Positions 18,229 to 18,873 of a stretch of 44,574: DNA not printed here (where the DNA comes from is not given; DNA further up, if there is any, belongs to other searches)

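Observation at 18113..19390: Paralogous small proteins and a repeated gene-junction sequence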

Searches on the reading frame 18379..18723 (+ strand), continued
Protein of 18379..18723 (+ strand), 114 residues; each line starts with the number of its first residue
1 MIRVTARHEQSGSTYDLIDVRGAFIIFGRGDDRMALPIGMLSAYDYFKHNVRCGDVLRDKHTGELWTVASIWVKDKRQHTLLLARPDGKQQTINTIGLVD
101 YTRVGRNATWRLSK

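Call 68: search_protein_representatives(alignment_id=A4)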
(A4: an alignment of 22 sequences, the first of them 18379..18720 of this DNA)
Query: 22 sequences, 181 profile positions. Proteins with E-value up to 0.001 (for the whole library): 24; up to 1e-10: 17; up to 1e-30: 6. The best 24 are listed.
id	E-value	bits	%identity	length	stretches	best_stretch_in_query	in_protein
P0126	2.6e-94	330.5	-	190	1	1-181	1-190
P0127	7.5e-59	214.9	-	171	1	1-125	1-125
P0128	3.8e-55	202.8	-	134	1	1-118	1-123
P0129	2.6e-50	187.1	-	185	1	1-181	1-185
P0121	5.8e-36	140.3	-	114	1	1-111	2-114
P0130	2.0e-31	125.5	-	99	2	122-181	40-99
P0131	5.1e-29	117.7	-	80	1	122-181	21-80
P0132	1.1e-25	106.8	-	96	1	116-181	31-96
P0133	2.4e-24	102.5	-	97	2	1-80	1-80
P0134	2.9e-24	102.2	-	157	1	1-112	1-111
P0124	2.2e-21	92.8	-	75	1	1-76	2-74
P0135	1.2e-20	90.4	-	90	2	99-150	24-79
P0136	2.8e-16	76.2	-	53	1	143-181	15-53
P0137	1.5e-15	73.8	-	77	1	34-113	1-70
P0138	9.0e-14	68.0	-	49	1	133-181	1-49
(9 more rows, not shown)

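Call 72: search_protein_families(library=ncbifam, proteins=[window:18379-18720:+], max_evalue=0.1)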
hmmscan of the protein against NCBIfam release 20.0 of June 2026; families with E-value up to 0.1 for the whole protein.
window:18379-18720:+ (114 aa): 0 families

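Call 80: get_annotated_region(hit=H32, flank=1200)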
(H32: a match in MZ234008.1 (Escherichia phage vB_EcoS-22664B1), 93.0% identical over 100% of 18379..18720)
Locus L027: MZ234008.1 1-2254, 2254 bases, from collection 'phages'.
description: Escherichia phage vB_EcoS-22664B1, complete genome.
organism: Escherichia phage vB_EcoS-22664B1 (NCBI taxid 2865785)
taxonomy: Viruses; Duplodnaviria; Heunggongvirae; Uroviricota; Caudoviricetes; Dhillonvirus
host: Escherichia coli; source: -; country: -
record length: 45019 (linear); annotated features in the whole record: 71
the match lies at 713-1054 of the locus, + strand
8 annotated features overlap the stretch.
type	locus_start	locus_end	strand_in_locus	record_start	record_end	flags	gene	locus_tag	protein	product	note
CDS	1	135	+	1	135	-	-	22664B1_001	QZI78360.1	hypothetical protein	-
CDS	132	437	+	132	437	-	-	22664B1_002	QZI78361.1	hypothetical protein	gp50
CDS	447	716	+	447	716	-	-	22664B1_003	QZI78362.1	hypothetical protein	gp51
CDS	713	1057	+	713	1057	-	-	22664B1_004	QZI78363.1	hypothetical protein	-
CDS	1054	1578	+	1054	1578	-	-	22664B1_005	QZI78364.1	hypothetical protein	gp52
CDS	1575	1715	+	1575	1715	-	-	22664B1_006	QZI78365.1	hypothetical protein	-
CDS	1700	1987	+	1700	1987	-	-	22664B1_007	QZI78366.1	hypothetical protein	gp53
CDS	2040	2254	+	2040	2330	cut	-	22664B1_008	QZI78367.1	hypothetical protein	gp54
